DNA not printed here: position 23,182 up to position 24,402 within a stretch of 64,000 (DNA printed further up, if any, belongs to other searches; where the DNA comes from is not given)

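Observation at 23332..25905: Tandem paralogous giant pilin-like proteins, the second fused to a LamG lectin-like domain, preceded by a coupled lipoprotein and not adjacent to any pilus-assembly genes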

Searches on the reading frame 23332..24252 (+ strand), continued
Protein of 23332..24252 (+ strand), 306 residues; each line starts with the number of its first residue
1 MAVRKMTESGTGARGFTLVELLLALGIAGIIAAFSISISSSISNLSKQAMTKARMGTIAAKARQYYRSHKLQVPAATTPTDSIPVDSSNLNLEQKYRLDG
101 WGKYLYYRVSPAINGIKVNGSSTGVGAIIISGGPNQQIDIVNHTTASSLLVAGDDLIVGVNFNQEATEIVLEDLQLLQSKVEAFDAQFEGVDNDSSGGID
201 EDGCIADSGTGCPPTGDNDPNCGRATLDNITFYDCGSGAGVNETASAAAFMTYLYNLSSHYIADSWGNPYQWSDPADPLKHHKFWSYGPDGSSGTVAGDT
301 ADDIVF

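Call 20: search_protein_families(library=ncbifam, proteins=[L007:13910-15370:+, L007:15360-15917:+, L007:15933-16649:+, L007:16690-18231:+, L007:18228-19274:+, L007:19320-19853:+, L003:2110-3765:-, L003:853-2082:-, L003:10909-12048:+, L003:166-840:-], max_evalue=0.01)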
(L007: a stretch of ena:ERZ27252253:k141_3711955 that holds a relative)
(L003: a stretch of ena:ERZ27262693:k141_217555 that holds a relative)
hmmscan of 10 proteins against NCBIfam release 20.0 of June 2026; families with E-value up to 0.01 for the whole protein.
L007:13910-15370:+ (486 aa): 0 families

L007:15360-15917:+ (185 aa): 0 families

L007:15933-16649:+ (238 aa): 1 family
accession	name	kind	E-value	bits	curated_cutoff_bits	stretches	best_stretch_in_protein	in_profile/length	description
NF041515.1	GspC_delta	equivalog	0.0015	18.4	150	1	91-207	61-191/311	type II secretion system protein GspC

L007:16690-18231:+ (513 aa): 9 families
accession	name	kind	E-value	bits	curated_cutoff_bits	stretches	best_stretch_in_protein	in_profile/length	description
TIGR02519.1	pilus_MshL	equivalog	9.2e-70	234.9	250.2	1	236-510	3-289/290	pilus (MSHA type) biogenesis protein MshL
TIGR02515.1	IV_pilus_PilQ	subfamily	1e-57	196.1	284.35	3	311-511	244-427/428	type IV pilus secretin PilQ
TIGR02517.1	type_II_gspD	equivalog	3.3e-53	181.1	351.35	1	200-511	301-590/600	type II secretion system secretin GspD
NF010083.0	PRK13568.1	equivalog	1.4e-38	132.7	554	1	224-510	144-416/419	DNA uptake porin HofQ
TIGR02520.1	pilus_B_mal_scr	equivalog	8e-36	123.6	287.65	1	109-509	118-512/513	PilN family type IVB pilus formation outer membrane protein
NF007851.2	PRK10560.1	exception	7.5e-33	113.9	598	2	223-511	135-409/412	DNA uptake porin HofQ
TIGR02516.1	type_III_yscC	equivalog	1.1e-31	109.9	238.45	1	211-511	175-461/463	type III secretion system outer membrane ring subunit SctC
NF042912.1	Amuc_1098_fam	equivalog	1.5e-26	92.8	750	2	437-510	722-795/805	Amuc_1098 family type IV pilus outer membrane protein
NF011873.0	PRK15346.1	equivalog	6.2e-21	74.6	524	1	236-501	240-484/499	EscC/YscC/HrcC family type III secretion system outer membrane ring protein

L007:18228-19274:+ (348 aa): 25 families
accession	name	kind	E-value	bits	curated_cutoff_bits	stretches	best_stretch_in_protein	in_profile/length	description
NF040959.1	MamA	equivalog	1.7e-17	63.5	200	1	153-279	63-189/204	magnetosome protein MamA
TIGR02917.1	PEP_TPR_lipo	equivalog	8.9e-16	56.9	312.2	1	159-330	395-567/899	XrtA/PEP-CTERM system TPR-repeat protein PrsT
TIGR02521.1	type_IV_pilW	equivalog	8.7e-11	41.8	154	1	152-319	56-227/234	type IV pilus biogenesis/stability protein PilW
NF033762.1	social_mot_Tgl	equivalog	2e-09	37.2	225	1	198-257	173-232/252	social motility TPR repeat lipoprotein Tgl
NF002725.1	PRK02603.1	equivalog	4.5e-09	36.5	143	1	146-253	20-130/173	photosystem I assembly protein Ycf3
TIGR03939.1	PGA_TPR_OMP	equivalog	4.5e-09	35.1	366.65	1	172-281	97-206/800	poly-beta-1,6 N-acetyl-D-glucosamine export porin PgaA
NF033758.1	gliding_GltE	equivalog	5.6e-08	32.2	225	2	200-278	261-339/411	adventurous gliding motility TPR repeat lipoprotein GltE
NF047507.1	TPR_BatC_Lepto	exception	1.6e-07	31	175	1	222-277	89-144/214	TPR repeat-containing protein BatC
NF040561.1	PrimPol_Msp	equivalog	3.1e-06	26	200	0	155-205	19-69/515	CRISPR-associated primase-polymerase type A1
NF008757.0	PRK11788.1-5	equivalog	4.1e-06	26.2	363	1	136-275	191-328/388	lipopolysaccharide assembly protein LapB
NF033920.0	C39_PA2778_fam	equivalog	1.2e-05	24.9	150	1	121-223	150-252/255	PA2778 family cysteine peptidase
TIGR00990.1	3a0801s09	subfamily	2.2e-05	23.3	757.25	1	160-280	432-559/615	mitochondrial import receptor subunit TOM70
TIGR02552.1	LcrH_SycD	equivalog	3.1e-05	23.7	104.8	1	162-263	19-120/136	SycD/LcrH family type III secretion system chaperone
NF047371.1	FlcA_CTERM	equivalog_domain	4.3e-05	22.2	300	1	164-266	441-544/646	periplasmic flagellar collar protein FlcA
NF008520.0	PRK11447.1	equivalog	8.1e-05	20.6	858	1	151-263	593-704/1157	cellulose synthase complex outer membrane protein BcsC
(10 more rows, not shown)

L007:19320-19853:+ (177 aa): 0 families

L003:2110-3765:- (551 aa): 30 families (the best 25 are shown)
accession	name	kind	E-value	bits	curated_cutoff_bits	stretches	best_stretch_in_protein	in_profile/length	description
TIGR02538.1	type_IV_pilB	equivalog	1.8e-162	541.9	675.65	1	4-550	2-562/564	type IV-A pilus assembly ATPase PilB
TIGR02533.1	type_II_gspE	equivalog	2.8e-150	501.2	630.25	1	76-550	4-486/486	type II secretion system ATPase GspE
NF053534.1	T4PilAsmATPsTfpB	equivalog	9.7e-129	430.4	850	1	46-550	66-582/584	type IV pilus assembly ATPase TfpB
NF007755.0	PRK10436.1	equivalog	1.1e-120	403.5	617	1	149-550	64-459/465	type II secretion system protein GspE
NF041000.1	ATPase_ComGA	equivalog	2.4e-80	269.4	300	1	178-441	4-266/267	competence type IV pilus ATPase ComGA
TIGR01420.1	pilT_fam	subfamily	1.3e-54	185.7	319.1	1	178-443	6-271/343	PilT/PilU family type 4a pilus ATPase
TIGR02525.1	plasmid_TraJ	equivalog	2.4e-23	82.7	368.3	1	304-421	149-273/372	plasmid transfer ATPase TraJ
TIGR02524.1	dot_icm_DotB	equivalog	4.4e-20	72.2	463.3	1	304-440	134-285/358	Dot/Icm type IV secretion system ATPase DotB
NF058587.1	archaellum_moto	equivalog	5e-18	65.1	550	1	307-419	278-395/527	archaellum flagellar ATPase motor FlaI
TIGR02782.1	TrbB_P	equivalog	2.8e-15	56.4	304.55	1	304-423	136-258/303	P-type conjugative transfer ATPase TrbB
NF053729.1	c-di-GMP_motif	domain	8e-15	54.4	38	1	3-54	1-52/53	cyclic di-GMP-binding domain-containing protein, MshE-related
NF008411.1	PRK11234.1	equivalog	1.2e-14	53.6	1170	1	3-142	483-621/723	cyclic di-3',5'-guanylate-activated glycosyltransferase NfrB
TIGR03819.1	heli_sec_ATPase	hypoth_equivalog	4.7e-14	52.3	373.15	1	261-431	134-311/340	TadA family conjugal transfer-associated ATPase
TIGR02788.1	VirB11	equivalog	1.2e-13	50.8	249.95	1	307-425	147-270/308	P-type DNA transfer ATPase VirB11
NF010469.0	PRK13894.1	subfamily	1.9e-13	50.4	508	1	303-437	148-284/320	conjugal transfer ATPase TrbB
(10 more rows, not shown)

L003:853-2082:- (409 aa): 6 families
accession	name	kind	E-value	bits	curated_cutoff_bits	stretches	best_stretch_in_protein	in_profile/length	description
TIGR02120.1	GspF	equivalog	2.4e-90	303.7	424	1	4-403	1-401/401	type II secretion system inner membrane protein GspF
NF052607.1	T4PiliAsmPilCThrm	equivalog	1.9e-74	251.2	700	1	1-404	1-405/406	type IV pilus assembly protein PilC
NF007861.0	PRK10573.1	equivalog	6.7e-65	219.7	401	1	4-404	7-399/401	protein transport protein HofC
NF052606.1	T4PiliAsmPilCMyx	equivalog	2e-64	218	700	1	2-403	20-418/419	type IV pilus assembly protein PilC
NF047826.1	T3SSXpsF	equivalog_domain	1.5e-57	195.2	650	1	1-403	1-404/405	type II secretion system protein XpsF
NF041012.2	T4P_ComGB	equivalog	1.3e-43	149.6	240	1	66-400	2-331/332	competence type IV pilus assembly protein ComGB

L003:10909-12048:+ (379 aa): 3 families
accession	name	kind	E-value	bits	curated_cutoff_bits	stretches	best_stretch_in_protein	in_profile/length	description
TIGR03015.1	pepcterm_ATPase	hypoth_equivalog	2.4e-78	263.3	324.5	1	3-273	2-267/269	XrtA/PEP-CTERM system-associated ATPase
TIGR02928.1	TIGR02928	subfamily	0.0015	17.5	181.3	0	47-178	43-186/366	orc1/cdc6 family replication initiation protein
NF001624.0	PRK00411.1-2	subfamily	0.0065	15.4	354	1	49-135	57-144/374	ORC1-type DNA replication protein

L003:166-840:- (224 aa): 3 families
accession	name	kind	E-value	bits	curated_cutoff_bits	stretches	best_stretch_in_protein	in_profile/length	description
TIGR01710.1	typeII_sec_gspG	equivalog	1.5e-05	25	88.85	1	10-43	2-35/134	type II secretion system major pseudopilin GspG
TIGR02532.1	IV_pilin_GFxxxE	domain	0.0013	18.5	16.3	1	9-31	2-24/24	prepilin-type N-terminal cleavage/methylation domain-containing protein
TIGR01708.2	typeII_sec_gspH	equivalog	0.0022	18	80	1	8-32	1-25/169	type II secretion system minor pseudopilin GspH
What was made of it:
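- On MSHA-type pilus system: In relatives the adjacent secretin's best hit is MshL at 234.9 bits, below the 250.2-bit cut-off, and the ATPase carries the MshE-related c-di-GMP motif at 54.4 bits, above the 38-bit cut-off (call 20).
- Closest known: GspG, the major pseudopilin of type II secretion. Different: The associated machines in relatives look MSHA-like rather than T2SS-like (call 20).
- Closest known: MSHA. Different: MshL scores 234.9 bits against a 250.2-bit cut-off, and PilB 541.9 against 675.65 (call 20).
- The platform protein of the related clusters scores best as GspF, and one cluster protein gives a weak GspC_delta hit (E 0.0015) (call 20). The secretin scores best as MshL and the ATPase best as PilB, and the ATPase carries an MshE-type c-di-GMP motif (call 20).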

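Call 22: find_related_loci(query=A1, collection=genome_contigs, flank=10000)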
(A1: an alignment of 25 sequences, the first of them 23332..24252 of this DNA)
Query A1 (306 aa) in genome_contigs; peptide patterns used: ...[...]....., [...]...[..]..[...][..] (x = any residue, [..] = any of these).
44 stretches matched a pattern; 18 encode a relative of the query (tblastn E <= 1e-3); 18 distinct loci.
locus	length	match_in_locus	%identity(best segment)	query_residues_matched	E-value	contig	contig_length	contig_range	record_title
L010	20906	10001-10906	89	5-306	3e-175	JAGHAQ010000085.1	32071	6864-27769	MAG: Candidatus Tharpella sp. isolate AUK234 PB_MBMC_188_c_000000000468, whole genome shotgun sequence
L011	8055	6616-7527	73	3-306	4e-134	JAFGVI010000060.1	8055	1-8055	MAG: Deltaproteobacteria bacterium isolate ZodW_Metabat.137 k87_8244700, whole genome shotgun sequence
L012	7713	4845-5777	64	8-306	2e-103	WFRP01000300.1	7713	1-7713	MAG: Proteobacteria bacterium isolate S015_14 k151_761770, whole genome shotgun sequence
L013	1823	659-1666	59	1-306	5e-106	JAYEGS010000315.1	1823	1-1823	MAG: Pseudomonadota bacterium isolate MAG240 MAG240_315, whole genome shotgun sequence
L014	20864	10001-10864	43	15-305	9e-65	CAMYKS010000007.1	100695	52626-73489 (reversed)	MAG: uncultured Desulfobulbaceae bacterium isolate FCS_M_Desulfobacterota_11 genome assembly, contig: scaffold_180, whol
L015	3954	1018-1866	43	14-294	8e-60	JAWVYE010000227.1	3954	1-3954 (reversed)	MAG: Desulfobulbales bacterium isolate HN13.bin.26 k141_1098805_length_3954_cov_11.0000, whole genome shotgun sequence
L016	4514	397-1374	39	15-291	1e-57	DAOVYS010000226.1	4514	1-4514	MAG TPA_asm: Pseudomonadota bacterium isolate CSMAG_1789 CSMAG_1789_k141_5230703_length_4514_cov_13.3876, whole genome s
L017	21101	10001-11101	35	14-305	5e-53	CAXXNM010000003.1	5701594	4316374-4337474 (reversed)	MAG: Desulfobacteraceae bacterium isolate 94c597b8-8bab-4270-bc76-cd5edc901942 genome assembly, contig: contig_3, whole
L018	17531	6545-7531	35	6-305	6e-49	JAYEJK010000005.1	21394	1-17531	MAG: Thermodesulfobacteriota bacterium isolate MAG165 MAG165_5, whole genome shotgun sequence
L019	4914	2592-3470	35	14-295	3e-44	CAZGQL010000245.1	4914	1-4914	MAG TPA_asm: uncultured Syntrophobacteraceae bacterium isolate SRP290908_co1_149 genome assembly, contig: NODE_26581_len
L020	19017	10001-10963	32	3-289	5e-42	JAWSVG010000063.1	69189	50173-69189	MAG: Desulfocapsaceae bacterium isolate BHT14_PBSA_del1 B8PBSAT2_contig_159, whole genome shotgun sequence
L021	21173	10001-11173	33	13-305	9e-41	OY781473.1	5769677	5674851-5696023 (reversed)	MAG: uncultured Desulfobacterium sp. isolate b5edb3ca-a369-423b-9e9e-493c49de4e5b genome assembly, chromosome: 1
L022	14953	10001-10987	32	14-295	2e-43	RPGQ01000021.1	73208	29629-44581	MAG: Desulfobacteraceae bacterium Eth-SRB2 Scaffold47_pilon, whole genome shotgun sequence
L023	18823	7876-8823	38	15-296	2e-48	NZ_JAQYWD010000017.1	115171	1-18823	MAG: Desulfobacula sp. isolate LigF6_bin14 NODE_66_length_115171_cov_4.232285, whole genome shotgun sequence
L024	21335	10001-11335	32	1-305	3e-32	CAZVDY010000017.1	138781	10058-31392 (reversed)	MAG TPA_asm: uncultured Desulfobulbaceae bacterium isolate binchicken_co219_365 genome assembly, contig: k141_1384832, w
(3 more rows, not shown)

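Call 25: search_protein_families(library=pfam, proteins=[L021:7518-9839:+, L023:5990-7456:+, L022:11014-12360:+, L020:7157-8521:-, L007:11159-13633:+, L022:3857-5344:+, L007:13910-15370:+, L003:12860-13633:+, L003:13635-14489:+], max_evalue=0.01)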
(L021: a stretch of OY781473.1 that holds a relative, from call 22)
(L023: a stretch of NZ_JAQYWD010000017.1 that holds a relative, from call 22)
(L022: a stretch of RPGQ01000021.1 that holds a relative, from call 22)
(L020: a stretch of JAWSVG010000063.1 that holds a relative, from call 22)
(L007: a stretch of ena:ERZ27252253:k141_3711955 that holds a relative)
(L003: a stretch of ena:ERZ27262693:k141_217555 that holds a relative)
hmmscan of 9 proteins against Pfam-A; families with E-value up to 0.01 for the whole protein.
L021:7518-9839:+ (773 aa): 3 families
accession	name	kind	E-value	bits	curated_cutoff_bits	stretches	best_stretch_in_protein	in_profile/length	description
PF13385.13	Laminin_G_3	-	2e-34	119.4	27.6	2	390-552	1-150/151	Concanavalin A-like lectin/glucanases superfamily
PF00354.24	Pentaxin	-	0.0015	18.7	25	1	475-562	80-173/194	Pentaxin family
PF02973.23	Sialidase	-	0.0049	16.8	26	0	485-555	110-184/189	Sialidase, N-terminal domain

L023:5990-7456:+ (488 aa): 1 family
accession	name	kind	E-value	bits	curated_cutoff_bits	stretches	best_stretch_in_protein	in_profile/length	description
PF13385.13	Laminin_G_3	-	1.9e-22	80.5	27.6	1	318-482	1-151/151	Concanavalin A-like lectin/glucanases superfamily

L022:11014-12360:+ (448 aa): 0 families

L020:7157-8521:- (454 aa): 0 families

L007:11159-13633:+ (824 aa): 3 families
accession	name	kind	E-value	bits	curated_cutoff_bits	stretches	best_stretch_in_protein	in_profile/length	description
PF13385.13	Laminin_G_3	-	9.7e-09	36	27.6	1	347-510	3-151/151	Concanavalin A-like lectin/glucanases superfamily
PF07581.17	Glug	-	7e-06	26.6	20.5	1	683-707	1-26/28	The GLUG motif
PF07953.20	Toxin_R_bind_N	-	0.00053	20.2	23.8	1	344-414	35-108/191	Clostridium neurotoxin, N-terminal receptor binding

L022:3857-5344:+ (495 aa): 1 family
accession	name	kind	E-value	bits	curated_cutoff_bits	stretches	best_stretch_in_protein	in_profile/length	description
PF07963.17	N_methyl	-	0.00016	21.5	21.2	1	7-30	2-25/27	Prokaryotic N-terminal methylation motif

L007:13910-15370:+ (486 aa): 0 families

L003:12860-13633:+ (257 aa): 0 families

L003:13635-14489:+ (284 aa): 0 families
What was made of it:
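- Variable lectin-type C-terminal modules, such as 1-2 LamG or LamG plus GLUG (call 25), fit adhesins better than a conserved piston tip.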

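Call 43: predict_structure(alignment_id=A1)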
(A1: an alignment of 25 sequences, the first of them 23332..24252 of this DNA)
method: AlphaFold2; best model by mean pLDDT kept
length: 306 residues; sequences in the alignment: 25
mean_pLDDT: 77.2   pTM: 0.72
mean pLDDT of the five models: 77.2, 75.9, 75.1, 73.3, 71.3
residues with pLDDT >= 90: 102; 70-90: 106; 50-70: 73; < 50: 25
segments of 3 or more residues with pLDDT < 50: 232-244
pLDDT, mean of each block of 10 residues (from residue 1): 50 60 73 61 86 96 94 90 88 92 94 87 89 91 87 91 94 92 71 55 52 52 59 42 63 87 90 72 85 71 80
secondary structure, 60 per line:
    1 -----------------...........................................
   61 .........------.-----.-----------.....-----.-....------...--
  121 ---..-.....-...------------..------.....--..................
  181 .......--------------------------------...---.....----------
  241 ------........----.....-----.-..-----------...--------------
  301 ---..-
elements in order: H18-69 H94-97 E106-109 E116-118 E127-131 E156-160 H163-187 H226-230 H247-254 H259-262 E284-286
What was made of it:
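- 23893..24066 (+): Pilin1 Asp/Cys-rich loop (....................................; 4 Cys), possibly Ca2+-binding and disulfide-bonded. Low AF2 confidence, pLDDT 42-59 (call 43).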

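Call 45: fold_search(model_id=the predicted structure, library=pdb)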
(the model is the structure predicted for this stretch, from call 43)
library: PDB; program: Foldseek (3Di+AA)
matches with E <= 10: 71; with E <= 0.001: 0
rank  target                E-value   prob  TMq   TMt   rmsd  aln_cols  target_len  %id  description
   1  9iuf_A                7.2e-03  1.00  0.29  0.41   5.4       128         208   19  Cryo-EM structure of the type IVb pilus from enterotoxigenic Escherichia coli (released 2025-05-28)
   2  8uhf_D                3.0e-02  0.99  0.28  0.42   4.7       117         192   16  Cryo-EM of Vibrio cholerae toxin co-regulated pilus - asymmetric reconstruction (released 2023-12-06)
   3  5vxx_A                1.4e-01  0.30  0.20  0.33  15.0       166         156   13  Cryo-EM reconstruction of Neisseria gonorrhoeae Type IV pilus (released 2017-07-12)
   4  8p3b                  5.0e-01  0.13  0.19  0.29  13.7       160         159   16  Neisseria meningitidis Type IV pilus SA-GATDH variant (released 2024-04-03)
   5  3gn9_A                7.9e-01  0.38  0.23  0.57   7.9       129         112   14  Crystal structure of the major pseudopilin from the type 2 secretion system of Vibrio vulnificus (released 2009-07-28)
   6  6t8s_AAA              9.0e-01  0.30  0.24  0.49   7.4       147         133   14  Structure of the major Type IV pilin PilA1 from Clostridium difficile (released 2020-03-25)
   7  2hi2_A                9.0e-01  0.11  0.21  0.34  11.1       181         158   15  Crystal structure of native Neisseria gonorrhoeae Type IV pilin at 2.3 Angstroms Resolution (released 2006-09-12)
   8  7dpa_A                1.2e+00  0.02  0.11  0.03  20.9       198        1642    9  Cryo-EM structure of the human ELMO1-DOCK5-Rac1 complex (released 2021-08-04)
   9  3gn9_C                1.3e+00  0.23  0.22  0.55   7.5       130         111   16  Crystal structure of the major pseudopilin from the type 2 secretion system of Vibrio vulnificus (released 2009-07-28)
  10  5yfn_B                2.2e+00  0.02  0.10  0.08  12.2        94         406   12  Human isocitrate dehydrogenase 1 bound with isocitrate (released 2017-10-25)
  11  6bky_B                2.5e+00  0.02  0.10  0.08  11.8        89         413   11  Novel Binding Modes of Inhibition of Wild-Type IDH1: Allosteric Inhibition with Cmpd2 (released 2018-07-25)
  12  6t8s_CCC              2.7e+00  0.16  0.26  0.53   5.7       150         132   13  Structure of the major Type IV pilin PilA1 from Clostridium difficile (released 2020-03-25)
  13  6t8s_BBB              2.9e+00  0.09  0.21  0.42   7.8       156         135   14  Structure of the major Type IV pilin PilA1 from Clostridium difficile (released 2020-03-25)
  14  6bkx_A                2.9e+00  0.02  0.10  0.08  12.1        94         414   12  Novel Modes of Inhibition of Wild-Type IDH1: Direct Covalent Modification of His315 with Cmpd1 (released 2018-07-25)
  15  8vha_C                3.1e+00  0.02  0.10  0.08  12.1        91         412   12  Crystal Structure of Human IDH1 R132Q in complex with NADPH and Alpha-Ketoglutarate (released 2024-04-24)
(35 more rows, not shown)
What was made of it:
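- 23332..24252 (+): Pilin1: 306-aa canonical type IV prepilin/pseudopilin-like protein (alternative starts GTG 23338 and ATG 23347). AF2 mean pLDDT 77 with a long alpha1 helix (18-69) plus a beta-sheet; the best Foldseek PDB matches are type IV pilins (calls 43, 45).
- On Type IV pilin / pseudopilin superfamily (class III signal peptide): The top Foldseek PDB matches are CofA, TcpA, PilE and GspG (probability 1.00-0.99 for the first two, E 7e-3 and 3e-2) (calls 43, 45).
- Foldseek E-values for the pilin1 fold are weak, 7e-3 at best (call 45). The best Foldseek matches are major type IVb pilins, CofA and TcpA (call 45).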
